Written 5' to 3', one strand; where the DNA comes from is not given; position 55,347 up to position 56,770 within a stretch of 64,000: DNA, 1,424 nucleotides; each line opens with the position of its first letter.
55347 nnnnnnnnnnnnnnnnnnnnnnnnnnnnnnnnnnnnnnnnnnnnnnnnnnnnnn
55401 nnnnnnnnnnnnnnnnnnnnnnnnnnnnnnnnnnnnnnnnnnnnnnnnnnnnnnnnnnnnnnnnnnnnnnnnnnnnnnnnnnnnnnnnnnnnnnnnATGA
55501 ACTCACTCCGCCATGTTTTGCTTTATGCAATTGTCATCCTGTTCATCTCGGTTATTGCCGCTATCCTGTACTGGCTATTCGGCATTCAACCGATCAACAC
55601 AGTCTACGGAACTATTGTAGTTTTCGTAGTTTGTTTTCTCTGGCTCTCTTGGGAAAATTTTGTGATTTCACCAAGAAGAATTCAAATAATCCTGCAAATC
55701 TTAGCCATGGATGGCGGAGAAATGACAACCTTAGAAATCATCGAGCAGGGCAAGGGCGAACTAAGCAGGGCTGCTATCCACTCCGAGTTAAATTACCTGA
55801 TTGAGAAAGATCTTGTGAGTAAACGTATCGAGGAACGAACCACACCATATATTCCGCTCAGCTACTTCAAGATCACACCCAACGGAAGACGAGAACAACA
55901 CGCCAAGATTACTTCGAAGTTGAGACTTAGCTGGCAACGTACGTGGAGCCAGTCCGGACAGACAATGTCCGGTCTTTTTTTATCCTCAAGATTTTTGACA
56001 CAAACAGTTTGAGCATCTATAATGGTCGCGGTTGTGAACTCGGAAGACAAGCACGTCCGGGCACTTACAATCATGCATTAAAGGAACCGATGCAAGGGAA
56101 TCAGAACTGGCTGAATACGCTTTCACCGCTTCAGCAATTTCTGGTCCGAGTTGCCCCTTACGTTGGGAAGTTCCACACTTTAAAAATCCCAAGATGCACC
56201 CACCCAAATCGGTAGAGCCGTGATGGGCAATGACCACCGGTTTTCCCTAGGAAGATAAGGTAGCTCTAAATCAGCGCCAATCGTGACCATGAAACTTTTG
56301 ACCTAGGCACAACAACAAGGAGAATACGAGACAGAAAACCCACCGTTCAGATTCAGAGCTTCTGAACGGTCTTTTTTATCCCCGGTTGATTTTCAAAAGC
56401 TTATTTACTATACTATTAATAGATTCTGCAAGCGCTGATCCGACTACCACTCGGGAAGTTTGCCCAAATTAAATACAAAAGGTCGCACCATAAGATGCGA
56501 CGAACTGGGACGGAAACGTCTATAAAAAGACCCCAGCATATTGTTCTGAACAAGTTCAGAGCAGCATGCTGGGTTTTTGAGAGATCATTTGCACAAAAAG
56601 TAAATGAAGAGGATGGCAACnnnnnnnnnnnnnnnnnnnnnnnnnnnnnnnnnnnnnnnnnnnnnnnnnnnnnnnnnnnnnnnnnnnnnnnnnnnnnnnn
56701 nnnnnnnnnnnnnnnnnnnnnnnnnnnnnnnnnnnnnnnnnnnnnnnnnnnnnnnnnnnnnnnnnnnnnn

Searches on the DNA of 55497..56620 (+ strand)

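Call 21: search_rna_families(source=window, start=55990, end=56620, threshold=evalue, max_evalue=10, show_alignments=2)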
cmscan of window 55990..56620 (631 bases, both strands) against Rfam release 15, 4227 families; matches with E-value up to 10: 6.
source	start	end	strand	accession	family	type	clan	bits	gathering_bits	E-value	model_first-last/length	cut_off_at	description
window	56531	56574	+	RF03299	mir-1000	Gene; miRNA;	-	18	50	0.42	1-72/72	no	mir-1000 microRNA precursor family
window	56518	56585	-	RF00987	mir-589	Gene; miRNA;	-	17.6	54.8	2.5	1-96/96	no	mir-589 microRNA precursor family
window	56197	56261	+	RF01070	sucA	Cis-reg;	-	17.3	40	1.6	1-83/83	no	SucA RNA motif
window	56526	56576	+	RF01803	GABA3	Cis-reg;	-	15.2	57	3.2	1-54/54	no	Editing element of GABA-3 exon 9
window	56518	56585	+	RF00551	bicoid_3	Cis-reg;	-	12.4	91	1.8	1-552/552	no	Bicoid 3'-UTR regulatory element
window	56526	56579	-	RF04195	MIR6217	Gene; miRNA;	-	12.2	110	4.9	1-228/228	no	MIR6217 microRNA precursor family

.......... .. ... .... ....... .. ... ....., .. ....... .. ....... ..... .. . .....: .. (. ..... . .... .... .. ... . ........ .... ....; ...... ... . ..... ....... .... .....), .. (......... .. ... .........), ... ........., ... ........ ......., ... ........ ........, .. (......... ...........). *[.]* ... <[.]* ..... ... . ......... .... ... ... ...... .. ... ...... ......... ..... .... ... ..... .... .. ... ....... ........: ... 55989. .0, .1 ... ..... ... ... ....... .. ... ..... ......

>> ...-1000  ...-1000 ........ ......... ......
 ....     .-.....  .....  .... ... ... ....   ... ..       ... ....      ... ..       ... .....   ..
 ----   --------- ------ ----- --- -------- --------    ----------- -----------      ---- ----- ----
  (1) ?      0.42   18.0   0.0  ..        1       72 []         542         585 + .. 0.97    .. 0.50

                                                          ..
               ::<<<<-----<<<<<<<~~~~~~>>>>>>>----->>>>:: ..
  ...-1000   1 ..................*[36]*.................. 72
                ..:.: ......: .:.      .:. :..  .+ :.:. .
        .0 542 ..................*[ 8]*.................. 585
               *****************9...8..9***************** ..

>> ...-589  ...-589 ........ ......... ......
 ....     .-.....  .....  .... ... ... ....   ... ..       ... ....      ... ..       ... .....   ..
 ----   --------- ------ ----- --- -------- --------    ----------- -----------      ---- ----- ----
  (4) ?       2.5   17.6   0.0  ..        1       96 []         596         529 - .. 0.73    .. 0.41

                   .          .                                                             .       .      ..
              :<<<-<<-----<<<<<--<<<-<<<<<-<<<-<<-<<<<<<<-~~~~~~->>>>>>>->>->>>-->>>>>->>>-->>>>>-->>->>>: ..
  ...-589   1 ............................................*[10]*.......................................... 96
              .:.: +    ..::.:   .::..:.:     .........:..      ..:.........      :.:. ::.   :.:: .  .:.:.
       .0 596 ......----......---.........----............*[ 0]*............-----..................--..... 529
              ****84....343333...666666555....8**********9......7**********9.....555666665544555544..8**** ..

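Call 70: search_with_rna_model(model_id=R1, sources=[L169, L170, L171, L172, L173, L174, L175, L168, L091, L092, L093, L094, L095, L096, L097, L098, L099, L100, L101, L102, L103, L104, L105, L106, L107, L108, L109, L110, L111, L112, L113, L114, L115, L116, L117, L118, L119, L120, L121, L122, L123, L124, L125, L126, L127, L128, L129, L130, L131, L132, L133, L134, L135, L136, L137, L138, L139, L140, L141, L142, L143, L144, L145, L146, L147, L148, L149, L150, L151, L152, L153, L154, L155, L156, L157, L158, L159, L160, L162], max_evalue=1)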
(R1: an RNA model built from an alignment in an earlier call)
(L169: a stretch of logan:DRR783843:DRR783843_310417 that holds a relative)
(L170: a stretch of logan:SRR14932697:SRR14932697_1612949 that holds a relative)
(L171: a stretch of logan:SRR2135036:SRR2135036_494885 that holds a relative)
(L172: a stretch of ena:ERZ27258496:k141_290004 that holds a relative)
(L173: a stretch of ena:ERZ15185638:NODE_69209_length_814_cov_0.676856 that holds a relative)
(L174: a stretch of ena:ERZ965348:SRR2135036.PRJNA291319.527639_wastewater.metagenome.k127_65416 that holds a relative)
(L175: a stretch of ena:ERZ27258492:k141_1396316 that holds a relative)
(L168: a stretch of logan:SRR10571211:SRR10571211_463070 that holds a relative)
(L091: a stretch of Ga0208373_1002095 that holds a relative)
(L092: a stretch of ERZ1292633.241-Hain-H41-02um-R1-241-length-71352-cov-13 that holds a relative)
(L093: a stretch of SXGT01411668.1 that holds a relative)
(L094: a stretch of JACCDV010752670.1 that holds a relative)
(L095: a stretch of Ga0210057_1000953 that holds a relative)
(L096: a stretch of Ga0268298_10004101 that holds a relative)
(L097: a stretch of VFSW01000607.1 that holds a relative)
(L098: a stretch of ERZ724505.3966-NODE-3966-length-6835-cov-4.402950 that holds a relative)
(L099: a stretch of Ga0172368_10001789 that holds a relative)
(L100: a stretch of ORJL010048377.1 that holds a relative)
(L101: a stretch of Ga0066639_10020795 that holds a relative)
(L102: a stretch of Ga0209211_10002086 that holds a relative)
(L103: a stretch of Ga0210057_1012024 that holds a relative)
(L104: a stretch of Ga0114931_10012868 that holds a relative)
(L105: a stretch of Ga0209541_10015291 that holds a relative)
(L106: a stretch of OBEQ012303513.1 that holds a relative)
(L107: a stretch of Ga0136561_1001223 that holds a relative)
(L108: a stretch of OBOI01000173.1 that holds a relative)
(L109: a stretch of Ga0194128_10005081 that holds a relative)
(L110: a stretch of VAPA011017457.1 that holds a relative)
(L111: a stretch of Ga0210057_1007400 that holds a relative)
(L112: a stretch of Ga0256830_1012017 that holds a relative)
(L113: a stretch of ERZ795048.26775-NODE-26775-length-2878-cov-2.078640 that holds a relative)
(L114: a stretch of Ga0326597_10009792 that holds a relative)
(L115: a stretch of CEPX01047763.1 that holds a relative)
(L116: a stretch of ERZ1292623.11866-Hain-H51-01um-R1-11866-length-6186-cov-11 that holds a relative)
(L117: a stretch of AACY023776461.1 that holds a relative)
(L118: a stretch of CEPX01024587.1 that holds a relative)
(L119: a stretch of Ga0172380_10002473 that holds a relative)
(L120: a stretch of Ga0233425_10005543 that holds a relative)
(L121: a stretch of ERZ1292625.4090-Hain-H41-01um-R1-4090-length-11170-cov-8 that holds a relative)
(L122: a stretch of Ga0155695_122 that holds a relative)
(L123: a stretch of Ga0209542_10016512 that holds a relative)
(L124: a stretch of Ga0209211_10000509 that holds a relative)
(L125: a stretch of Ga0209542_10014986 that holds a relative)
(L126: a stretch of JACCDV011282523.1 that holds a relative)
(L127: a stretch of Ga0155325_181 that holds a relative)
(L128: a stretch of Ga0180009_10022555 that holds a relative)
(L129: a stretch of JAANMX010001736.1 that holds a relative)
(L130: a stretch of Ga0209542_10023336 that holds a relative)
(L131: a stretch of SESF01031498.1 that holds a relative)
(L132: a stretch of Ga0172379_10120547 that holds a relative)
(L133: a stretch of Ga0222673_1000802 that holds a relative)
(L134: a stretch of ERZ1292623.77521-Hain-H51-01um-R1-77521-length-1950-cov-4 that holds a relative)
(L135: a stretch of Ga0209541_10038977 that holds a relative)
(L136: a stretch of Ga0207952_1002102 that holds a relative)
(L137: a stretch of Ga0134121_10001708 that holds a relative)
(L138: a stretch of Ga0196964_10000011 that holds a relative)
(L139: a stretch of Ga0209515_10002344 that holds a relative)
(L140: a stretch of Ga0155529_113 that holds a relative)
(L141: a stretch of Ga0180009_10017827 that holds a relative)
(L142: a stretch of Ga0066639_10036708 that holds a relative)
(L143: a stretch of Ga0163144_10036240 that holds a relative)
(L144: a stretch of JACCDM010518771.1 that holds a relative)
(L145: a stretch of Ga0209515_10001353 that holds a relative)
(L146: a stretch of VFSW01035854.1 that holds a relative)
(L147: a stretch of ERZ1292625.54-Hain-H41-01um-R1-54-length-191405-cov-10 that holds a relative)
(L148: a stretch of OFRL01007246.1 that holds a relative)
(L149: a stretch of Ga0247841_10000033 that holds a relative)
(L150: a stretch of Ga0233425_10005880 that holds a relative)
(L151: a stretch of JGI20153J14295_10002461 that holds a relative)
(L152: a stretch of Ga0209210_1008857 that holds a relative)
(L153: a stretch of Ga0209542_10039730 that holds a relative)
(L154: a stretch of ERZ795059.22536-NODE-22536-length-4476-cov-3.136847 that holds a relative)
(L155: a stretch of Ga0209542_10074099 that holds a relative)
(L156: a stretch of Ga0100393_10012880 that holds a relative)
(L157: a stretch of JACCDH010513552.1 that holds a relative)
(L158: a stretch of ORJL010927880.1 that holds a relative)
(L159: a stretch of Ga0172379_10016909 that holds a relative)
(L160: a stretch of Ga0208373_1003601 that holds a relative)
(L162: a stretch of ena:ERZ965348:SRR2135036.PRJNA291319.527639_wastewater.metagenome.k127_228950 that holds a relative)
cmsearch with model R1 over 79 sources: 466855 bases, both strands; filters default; matches with E-value up to 1: 5.
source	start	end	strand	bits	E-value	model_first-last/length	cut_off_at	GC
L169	2003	2142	+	133.5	1.4e-31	1-144/144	no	0.48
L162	5634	5773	+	133.5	1.4e-31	1-144/144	no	0.48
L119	430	473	+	22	0.0064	1-144/144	no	0.27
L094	376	501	+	14.2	0.68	1-144/144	no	0.44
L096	1746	1871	+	14.2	0.68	1-144/144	no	0.44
